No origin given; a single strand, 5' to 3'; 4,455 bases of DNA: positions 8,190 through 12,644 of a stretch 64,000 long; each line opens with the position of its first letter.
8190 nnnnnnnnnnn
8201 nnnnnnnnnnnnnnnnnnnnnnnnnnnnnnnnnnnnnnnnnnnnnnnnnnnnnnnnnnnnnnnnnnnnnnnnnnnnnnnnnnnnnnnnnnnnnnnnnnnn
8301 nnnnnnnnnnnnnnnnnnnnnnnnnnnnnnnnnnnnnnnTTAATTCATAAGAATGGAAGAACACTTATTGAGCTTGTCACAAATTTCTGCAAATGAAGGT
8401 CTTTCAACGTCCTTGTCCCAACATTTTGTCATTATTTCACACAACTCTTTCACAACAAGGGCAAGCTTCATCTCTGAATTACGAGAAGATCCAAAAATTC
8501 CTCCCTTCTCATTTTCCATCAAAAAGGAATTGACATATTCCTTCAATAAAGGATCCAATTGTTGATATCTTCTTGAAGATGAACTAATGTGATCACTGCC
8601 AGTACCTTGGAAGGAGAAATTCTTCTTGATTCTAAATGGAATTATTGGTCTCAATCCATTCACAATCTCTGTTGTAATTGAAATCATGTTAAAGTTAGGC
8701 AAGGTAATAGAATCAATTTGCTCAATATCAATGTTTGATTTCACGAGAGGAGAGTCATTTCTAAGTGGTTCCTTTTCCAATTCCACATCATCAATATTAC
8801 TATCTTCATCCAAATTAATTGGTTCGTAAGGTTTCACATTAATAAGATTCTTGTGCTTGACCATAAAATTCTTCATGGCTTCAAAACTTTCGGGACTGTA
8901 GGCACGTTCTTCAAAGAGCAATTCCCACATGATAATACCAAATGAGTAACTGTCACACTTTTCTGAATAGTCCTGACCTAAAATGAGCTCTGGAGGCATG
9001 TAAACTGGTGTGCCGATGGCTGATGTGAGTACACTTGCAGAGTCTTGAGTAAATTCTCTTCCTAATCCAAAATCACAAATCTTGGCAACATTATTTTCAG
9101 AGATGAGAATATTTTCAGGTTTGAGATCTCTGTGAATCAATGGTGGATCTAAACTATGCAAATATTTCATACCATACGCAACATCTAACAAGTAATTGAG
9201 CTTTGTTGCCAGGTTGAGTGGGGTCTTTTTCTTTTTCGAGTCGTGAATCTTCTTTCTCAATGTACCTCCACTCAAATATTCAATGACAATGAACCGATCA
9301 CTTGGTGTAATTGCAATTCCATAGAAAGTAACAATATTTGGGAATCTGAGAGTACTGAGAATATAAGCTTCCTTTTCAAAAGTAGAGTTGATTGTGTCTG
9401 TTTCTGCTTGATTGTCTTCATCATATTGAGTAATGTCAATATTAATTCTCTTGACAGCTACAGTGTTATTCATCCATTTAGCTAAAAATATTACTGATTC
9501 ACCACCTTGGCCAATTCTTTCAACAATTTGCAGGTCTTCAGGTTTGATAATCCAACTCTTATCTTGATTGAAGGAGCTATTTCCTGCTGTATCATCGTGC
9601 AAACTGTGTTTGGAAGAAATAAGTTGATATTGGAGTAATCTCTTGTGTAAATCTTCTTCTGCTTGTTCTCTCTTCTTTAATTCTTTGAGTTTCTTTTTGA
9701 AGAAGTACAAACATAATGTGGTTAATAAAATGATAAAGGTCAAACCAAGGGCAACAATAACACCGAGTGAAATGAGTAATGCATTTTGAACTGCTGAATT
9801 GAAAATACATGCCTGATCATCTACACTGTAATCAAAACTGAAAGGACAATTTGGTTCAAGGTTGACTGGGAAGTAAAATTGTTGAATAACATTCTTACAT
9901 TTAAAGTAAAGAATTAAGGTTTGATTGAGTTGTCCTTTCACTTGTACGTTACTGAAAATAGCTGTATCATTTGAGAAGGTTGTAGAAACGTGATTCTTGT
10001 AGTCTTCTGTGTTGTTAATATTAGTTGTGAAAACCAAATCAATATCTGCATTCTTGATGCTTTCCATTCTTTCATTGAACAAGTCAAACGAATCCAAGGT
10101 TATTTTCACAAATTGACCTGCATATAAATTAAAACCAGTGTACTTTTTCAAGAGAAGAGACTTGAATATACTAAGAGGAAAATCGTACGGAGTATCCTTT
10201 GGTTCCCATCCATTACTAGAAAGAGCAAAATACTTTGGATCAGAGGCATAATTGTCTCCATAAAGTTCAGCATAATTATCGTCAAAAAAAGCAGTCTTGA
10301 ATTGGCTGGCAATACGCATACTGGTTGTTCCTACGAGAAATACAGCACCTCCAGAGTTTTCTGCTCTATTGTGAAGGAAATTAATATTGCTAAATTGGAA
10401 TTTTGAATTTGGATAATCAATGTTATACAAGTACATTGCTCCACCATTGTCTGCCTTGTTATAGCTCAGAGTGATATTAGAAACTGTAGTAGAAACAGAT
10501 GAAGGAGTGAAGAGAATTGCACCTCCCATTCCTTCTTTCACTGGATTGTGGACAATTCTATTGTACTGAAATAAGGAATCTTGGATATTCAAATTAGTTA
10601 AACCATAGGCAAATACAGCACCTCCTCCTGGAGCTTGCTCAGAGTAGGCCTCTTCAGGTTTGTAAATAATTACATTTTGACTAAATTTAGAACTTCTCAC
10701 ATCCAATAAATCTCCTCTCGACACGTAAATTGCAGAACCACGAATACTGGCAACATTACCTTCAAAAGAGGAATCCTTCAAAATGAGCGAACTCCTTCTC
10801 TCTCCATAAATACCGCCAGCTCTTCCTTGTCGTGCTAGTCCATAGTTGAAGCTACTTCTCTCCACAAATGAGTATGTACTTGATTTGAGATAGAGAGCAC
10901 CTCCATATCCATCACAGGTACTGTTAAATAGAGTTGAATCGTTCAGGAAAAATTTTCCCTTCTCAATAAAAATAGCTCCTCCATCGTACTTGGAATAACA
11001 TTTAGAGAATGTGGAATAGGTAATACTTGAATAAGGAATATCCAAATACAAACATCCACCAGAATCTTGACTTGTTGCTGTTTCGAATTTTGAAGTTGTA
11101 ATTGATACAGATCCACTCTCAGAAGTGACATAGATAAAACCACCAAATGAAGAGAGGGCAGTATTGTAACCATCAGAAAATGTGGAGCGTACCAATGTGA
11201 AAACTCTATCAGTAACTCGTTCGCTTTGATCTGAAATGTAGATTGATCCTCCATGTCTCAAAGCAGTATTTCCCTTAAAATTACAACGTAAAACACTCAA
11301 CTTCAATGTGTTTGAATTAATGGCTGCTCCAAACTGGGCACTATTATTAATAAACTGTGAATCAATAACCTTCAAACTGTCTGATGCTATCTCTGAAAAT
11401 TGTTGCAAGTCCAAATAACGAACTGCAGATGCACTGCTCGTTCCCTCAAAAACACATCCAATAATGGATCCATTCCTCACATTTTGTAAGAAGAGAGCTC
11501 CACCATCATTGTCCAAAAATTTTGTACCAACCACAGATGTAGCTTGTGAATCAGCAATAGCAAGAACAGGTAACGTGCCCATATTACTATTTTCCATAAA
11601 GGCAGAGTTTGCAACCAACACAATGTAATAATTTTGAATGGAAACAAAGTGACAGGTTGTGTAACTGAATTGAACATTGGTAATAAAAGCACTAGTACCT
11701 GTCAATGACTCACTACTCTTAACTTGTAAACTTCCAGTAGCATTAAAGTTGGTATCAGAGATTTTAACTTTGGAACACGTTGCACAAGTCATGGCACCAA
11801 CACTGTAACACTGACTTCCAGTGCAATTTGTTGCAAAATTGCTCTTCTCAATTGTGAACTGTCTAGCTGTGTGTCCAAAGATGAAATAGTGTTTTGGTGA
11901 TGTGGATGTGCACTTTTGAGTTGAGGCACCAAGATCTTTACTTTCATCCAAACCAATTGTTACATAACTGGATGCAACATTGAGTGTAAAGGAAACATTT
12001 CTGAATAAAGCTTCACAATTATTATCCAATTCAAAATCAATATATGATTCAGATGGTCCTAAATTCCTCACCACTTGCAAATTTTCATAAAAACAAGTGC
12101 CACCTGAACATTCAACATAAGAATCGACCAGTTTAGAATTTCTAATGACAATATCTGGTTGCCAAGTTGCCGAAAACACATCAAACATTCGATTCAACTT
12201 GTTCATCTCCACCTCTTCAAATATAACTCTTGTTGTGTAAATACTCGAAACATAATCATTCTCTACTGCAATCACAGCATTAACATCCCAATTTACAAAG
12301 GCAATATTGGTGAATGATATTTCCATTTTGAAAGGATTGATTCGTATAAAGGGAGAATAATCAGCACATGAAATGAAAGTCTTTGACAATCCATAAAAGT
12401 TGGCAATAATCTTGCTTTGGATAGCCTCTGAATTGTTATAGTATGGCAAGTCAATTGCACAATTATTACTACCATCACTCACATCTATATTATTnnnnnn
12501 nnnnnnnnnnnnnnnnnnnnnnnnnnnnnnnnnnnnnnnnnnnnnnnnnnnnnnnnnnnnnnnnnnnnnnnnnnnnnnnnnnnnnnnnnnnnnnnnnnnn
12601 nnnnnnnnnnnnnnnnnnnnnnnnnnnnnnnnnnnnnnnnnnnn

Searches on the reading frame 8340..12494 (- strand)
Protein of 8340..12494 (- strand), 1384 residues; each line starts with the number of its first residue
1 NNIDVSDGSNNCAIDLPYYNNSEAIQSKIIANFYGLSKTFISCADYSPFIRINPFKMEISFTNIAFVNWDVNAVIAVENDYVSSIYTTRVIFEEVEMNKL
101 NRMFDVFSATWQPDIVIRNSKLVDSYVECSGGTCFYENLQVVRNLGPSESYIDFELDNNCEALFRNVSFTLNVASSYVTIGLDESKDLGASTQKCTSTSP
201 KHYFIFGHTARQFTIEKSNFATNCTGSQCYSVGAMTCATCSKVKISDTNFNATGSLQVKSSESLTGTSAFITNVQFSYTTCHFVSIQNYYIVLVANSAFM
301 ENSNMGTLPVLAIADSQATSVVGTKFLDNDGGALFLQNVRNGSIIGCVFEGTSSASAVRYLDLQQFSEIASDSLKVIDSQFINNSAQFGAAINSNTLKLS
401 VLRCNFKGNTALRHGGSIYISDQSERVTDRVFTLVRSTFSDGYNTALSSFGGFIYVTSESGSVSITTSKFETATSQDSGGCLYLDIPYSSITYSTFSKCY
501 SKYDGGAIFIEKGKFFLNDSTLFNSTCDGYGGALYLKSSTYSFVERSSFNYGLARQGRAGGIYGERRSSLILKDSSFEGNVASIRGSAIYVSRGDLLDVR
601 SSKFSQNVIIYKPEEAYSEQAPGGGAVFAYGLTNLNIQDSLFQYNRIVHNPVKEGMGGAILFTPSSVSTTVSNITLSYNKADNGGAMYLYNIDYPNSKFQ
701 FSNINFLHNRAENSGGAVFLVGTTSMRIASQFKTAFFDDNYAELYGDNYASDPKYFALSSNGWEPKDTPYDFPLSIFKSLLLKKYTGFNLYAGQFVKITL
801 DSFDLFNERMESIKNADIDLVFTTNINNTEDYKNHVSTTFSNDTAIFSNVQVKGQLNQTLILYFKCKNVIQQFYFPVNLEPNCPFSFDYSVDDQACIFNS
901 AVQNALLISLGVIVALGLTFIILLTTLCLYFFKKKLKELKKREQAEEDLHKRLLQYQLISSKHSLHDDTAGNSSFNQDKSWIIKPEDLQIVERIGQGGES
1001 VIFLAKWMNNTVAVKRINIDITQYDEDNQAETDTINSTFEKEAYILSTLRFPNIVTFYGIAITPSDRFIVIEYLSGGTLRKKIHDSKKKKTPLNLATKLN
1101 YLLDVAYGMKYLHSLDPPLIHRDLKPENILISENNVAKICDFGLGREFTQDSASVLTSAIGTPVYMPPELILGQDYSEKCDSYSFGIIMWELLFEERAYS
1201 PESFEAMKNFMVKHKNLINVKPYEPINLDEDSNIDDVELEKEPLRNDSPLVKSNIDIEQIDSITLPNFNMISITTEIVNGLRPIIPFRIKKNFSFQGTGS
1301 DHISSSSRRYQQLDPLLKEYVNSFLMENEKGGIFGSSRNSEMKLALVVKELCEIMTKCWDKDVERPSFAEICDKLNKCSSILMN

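Call 79: search_protein_families(library=pfam, proteins=[window:8340-12494:-], max_evalue=0.00001)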
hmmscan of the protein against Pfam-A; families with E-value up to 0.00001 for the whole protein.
window:8340-12494:- (1384 aa): 3 families
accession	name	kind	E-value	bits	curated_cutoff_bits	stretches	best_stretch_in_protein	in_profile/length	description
PF00069.31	Pkinase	-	1.3e-47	162.8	31.7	1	989-1223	2-221/263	Protein kinase domain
PF07714.23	PK_Tyr_Ser-Thr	-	4.4e-46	157.7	23.1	1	988-1201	1-207/258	Protein tyrosine and serine/threonine kinase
PF02415.23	Chlam_PMP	-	1.5e-06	28.3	20.6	0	574-591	1-18/19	Chlamydia polymorphic membrane protein (Chlamydia_PMP) repeat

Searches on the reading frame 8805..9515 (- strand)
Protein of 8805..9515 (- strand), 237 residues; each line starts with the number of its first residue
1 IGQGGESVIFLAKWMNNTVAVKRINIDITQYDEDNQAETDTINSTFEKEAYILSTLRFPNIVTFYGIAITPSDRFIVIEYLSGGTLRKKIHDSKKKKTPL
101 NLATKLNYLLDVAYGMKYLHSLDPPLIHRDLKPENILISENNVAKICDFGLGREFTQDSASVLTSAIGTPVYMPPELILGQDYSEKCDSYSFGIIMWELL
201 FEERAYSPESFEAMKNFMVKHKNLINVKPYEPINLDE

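Call 49: search_protein_families(library=pfam, proteins=[window:8805-9515:-], max_evalue=0.001)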
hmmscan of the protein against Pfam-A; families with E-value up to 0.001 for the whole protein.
window:8805-9515:- (237 aa): 3 families
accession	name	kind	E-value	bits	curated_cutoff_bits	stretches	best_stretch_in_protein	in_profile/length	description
PF00069.31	Pkinase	-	1.9e-47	162.3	31.7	1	1-219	7-210/263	Protein kinase domain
PF07714.23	PK_Tyr_Ser-Thr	-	2.5e-42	145.4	23.1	1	1-210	7-209/258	Protein tyrosine and serine/threonine kinase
PF03109.22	ABC1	-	0.0005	19.7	22.9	1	46-161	120-223/244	ABC1 atypical kinase-like domain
